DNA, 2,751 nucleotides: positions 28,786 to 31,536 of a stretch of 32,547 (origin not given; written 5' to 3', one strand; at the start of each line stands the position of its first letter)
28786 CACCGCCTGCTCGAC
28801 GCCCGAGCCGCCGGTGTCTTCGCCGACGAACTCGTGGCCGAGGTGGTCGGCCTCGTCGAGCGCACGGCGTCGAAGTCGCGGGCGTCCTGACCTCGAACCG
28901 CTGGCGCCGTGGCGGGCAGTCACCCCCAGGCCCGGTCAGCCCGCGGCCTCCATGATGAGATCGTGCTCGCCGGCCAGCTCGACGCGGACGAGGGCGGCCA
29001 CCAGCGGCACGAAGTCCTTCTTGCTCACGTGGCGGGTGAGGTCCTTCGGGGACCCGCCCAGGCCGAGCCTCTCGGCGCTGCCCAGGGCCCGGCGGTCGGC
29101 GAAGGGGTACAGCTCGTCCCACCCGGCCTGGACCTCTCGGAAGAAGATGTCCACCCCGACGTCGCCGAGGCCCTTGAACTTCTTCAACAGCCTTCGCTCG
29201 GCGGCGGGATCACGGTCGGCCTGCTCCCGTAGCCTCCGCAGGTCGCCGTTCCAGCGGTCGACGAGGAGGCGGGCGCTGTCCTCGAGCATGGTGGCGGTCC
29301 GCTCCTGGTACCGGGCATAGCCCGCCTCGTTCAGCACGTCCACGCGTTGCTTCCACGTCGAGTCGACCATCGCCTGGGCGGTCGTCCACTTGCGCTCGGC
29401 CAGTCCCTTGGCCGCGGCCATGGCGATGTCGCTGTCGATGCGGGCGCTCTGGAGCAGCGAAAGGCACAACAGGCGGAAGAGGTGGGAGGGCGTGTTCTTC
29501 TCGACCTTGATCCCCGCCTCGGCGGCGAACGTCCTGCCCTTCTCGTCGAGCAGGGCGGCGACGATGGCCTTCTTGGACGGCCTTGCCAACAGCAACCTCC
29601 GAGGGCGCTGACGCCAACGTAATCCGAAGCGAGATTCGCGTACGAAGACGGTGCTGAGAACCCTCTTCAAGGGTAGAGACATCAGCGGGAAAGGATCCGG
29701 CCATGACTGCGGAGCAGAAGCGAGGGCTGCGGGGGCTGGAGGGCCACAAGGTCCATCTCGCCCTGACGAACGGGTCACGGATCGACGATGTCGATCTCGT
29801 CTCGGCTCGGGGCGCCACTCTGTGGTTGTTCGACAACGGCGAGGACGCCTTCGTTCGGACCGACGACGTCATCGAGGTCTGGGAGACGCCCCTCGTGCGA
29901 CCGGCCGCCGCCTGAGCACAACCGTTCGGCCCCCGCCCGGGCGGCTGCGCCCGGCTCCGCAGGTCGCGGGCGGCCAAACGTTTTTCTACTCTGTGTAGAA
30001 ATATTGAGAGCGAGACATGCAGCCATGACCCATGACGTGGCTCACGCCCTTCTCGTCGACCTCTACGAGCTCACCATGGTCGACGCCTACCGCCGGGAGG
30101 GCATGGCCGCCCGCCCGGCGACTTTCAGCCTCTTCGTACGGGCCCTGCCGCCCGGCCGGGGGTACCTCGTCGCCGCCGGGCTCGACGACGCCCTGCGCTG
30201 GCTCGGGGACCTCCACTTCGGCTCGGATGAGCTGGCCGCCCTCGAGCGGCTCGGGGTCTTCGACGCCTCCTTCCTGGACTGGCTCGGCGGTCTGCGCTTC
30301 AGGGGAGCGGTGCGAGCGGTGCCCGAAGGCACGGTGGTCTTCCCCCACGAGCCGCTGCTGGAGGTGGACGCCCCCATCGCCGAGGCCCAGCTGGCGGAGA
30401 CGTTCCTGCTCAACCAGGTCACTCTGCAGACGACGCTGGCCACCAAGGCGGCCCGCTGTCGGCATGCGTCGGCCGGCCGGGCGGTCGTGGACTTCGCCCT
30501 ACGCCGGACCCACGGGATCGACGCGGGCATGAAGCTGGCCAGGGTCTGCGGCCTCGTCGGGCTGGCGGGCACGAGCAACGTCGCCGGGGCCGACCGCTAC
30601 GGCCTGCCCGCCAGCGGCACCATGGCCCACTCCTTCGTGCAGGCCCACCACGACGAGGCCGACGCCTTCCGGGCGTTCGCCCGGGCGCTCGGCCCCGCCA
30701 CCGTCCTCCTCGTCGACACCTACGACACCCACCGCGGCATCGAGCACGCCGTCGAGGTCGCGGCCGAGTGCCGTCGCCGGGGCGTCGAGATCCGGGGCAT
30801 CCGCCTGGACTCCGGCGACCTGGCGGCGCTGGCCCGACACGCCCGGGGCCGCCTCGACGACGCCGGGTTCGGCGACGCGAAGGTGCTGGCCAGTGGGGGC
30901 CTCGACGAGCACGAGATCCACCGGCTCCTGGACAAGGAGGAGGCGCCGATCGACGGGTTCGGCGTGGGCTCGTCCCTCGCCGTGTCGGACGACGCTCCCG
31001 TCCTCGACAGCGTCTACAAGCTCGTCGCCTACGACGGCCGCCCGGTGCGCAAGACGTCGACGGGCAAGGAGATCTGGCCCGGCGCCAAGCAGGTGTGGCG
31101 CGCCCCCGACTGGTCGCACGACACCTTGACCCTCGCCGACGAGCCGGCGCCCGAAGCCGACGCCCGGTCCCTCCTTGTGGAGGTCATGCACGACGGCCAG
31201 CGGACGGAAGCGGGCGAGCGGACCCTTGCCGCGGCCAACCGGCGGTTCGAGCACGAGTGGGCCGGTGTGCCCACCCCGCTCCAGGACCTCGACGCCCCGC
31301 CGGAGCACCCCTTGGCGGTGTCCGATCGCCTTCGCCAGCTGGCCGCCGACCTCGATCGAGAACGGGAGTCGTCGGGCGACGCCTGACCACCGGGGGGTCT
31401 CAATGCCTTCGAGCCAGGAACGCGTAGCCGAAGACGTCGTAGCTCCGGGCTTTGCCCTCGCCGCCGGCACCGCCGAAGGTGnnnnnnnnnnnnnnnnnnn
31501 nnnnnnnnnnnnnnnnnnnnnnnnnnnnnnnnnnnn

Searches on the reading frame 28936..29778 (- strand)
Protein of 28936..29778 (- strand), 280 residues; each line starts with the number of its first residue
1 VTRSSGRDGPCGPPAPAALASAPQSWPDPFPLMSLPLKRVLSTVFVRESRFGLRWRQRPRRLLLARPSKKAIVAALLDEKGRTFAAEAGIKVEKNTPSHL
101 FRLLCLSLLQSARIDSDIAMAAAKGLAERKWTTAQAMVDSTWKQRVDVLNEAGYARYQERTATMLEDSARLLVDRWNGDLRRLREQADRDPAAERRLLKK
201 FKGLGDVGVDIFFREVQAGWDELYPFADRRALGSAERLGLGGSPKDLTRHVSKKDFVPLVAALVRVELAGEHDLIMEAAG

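Call 8: search_protein_families(library=pfam, proteins=[window:28936-29778:-], max_evalue=0.01)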
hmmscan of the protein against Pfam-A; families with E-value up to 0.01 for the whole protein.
window:28936-29778:- (280 aa): 0 families

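Call 10: search_protein_families(library=ncbifam, proteins=[window:28936-29778:-], max_evalue=0.01)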
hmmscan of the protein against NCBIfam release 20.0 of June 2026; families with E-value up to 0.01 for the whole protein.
window:28936-29778:- (280 aa): 1 family
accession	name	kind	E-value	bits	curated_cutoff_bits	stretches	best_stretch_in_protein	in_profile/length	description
TIGR03252.1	TIGR03252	hypoth_equivalog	0.0016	18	136.5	1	114-213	31-132/189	HhH-GPD-type base excision DNA repair protein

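Call 25: search_protein_families(library=pfam, proteins=[window:28936-29778:-], max_evalue=10)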
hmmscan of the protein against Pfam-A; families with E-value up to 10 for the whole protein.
window:28936-29778:- (280 aa): 0 families

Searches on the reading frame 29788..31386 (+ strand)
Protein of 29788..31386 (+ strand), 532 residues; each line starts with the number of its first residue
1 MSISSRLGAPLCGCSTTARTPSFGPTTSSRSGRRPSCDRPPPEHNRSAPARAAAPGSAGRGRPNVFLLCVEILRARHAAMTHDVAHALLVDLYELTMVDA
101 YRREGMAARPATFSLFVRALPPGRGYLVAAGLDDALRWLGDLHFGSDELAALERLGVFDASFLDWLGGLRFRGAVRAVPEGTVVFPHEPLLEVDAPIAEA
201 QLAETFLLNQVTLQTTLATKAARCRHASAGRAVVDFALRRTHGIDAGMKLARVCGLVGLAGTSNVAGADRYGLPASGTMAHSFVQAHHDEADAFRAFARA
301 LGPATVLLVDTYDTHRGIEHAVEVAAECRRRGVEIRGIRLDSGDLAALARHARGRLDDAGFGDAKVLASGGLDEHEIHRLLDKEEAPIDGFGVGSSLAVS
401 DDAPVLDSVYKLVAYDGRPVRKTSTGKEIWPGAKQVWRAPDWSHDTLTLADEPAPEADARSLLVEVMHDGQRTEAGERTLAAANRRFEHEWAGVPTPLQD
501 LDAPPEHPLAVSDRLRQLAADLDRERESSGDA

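Call 8: search_protein_families(library=pfam, proteins=[window:29788-31386:+], max_evalue=0.01)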
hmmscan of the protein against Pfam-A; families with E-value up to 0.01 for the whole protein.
window:29788-31386:+ (532 aa): 3 families
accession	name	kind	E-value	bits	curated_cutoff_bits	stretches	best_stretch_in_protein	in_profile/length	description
PF17767.7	NAPRTase_N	-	5.8e-31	107.9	32.6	1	88-211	1-124/125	Nicotinate phosphoribosyltransferase (NAPRTase) N-terminal domain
PF04095.22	NAPRTase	-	2.3e-10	41.1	20.8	1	233-398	3-179/239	Nicotinate phosphoribosyltransferase (NAPRTase) family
PF02749.22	QRPTase_N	-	0.00066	20.3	27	0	176-209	43-76/82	Quinolinate phosphoribosyl transferase, N-terminal domain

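Call 10: search_protein_families(library=ncbifam, proteins=[window:29788-31386:+], max_evalue=0.01)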
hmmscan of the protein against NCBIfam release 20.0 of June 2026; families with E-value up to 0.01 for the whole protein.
window:29788-31386:+ (532 aa): 12 families
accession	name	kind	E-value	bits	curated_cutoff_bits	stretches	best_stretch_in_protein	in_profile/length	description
NF009131.0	PRK12484.1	equivalog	5.7e-167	556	330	1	85-527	5-445/455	nicotinate phosphoribosyltransferase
NF006696.0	PRK09243.1-3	equivalog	5.4e-165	549.4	503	1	81-526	7-447/451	nicotinate phosphoribosyltransferase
TIGR01513.1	NAPRTase_put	equivalog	8e-135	450.2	297.4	1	87-514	1-451/452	nicotinate phosphoribosyltransferase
NF006695.0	PRK09243.1-2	equivalog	1.3e-122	409.9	469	1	85-455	5-385/480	nicotinate phosphoribosyltransferase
NF006698.0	PRK09243.1-5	equivalog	5.8e-103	345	531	1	76-501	5-425/440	nicotinate phosphoribosyltransferase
NF006694.0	PRK09243.1-1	equivalog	1.7e-94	317.2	663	1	82-440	3-366/485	nicotinate phosphoribosyltransferase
NF006697.0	PRK09243.1-4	equivalog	1.9e-87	293.9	776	1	82-417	5-337/488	nicotinate phosphoribosyltransferase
NF006415.0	PRK08662.1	equivalog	3.5e-45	154.4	243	1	174-479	71-364/381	nicotinate phosphoribosyltransferase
NF003704.0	PRK05321.1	subfamily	8.1e-19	67.9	379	1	85-425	11-369/398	nicotinate phosphoribosyltransferase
NF005529.0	PRK07188.1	equivalog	3.3e-14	52.6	378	2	348-399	271-321/358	nicotinate phosphoribosyltransferase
TIGR01514.1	NAPRTase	equivalog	3.3e-10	39.6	269.55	1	233-424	170-375/399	nicotinate phosphoribosyltransferase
NF006629.0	PRK09198.1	equivalog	0.0001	21.2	405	1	175-357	100-313/465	nicotinate phosphoribosyltransferase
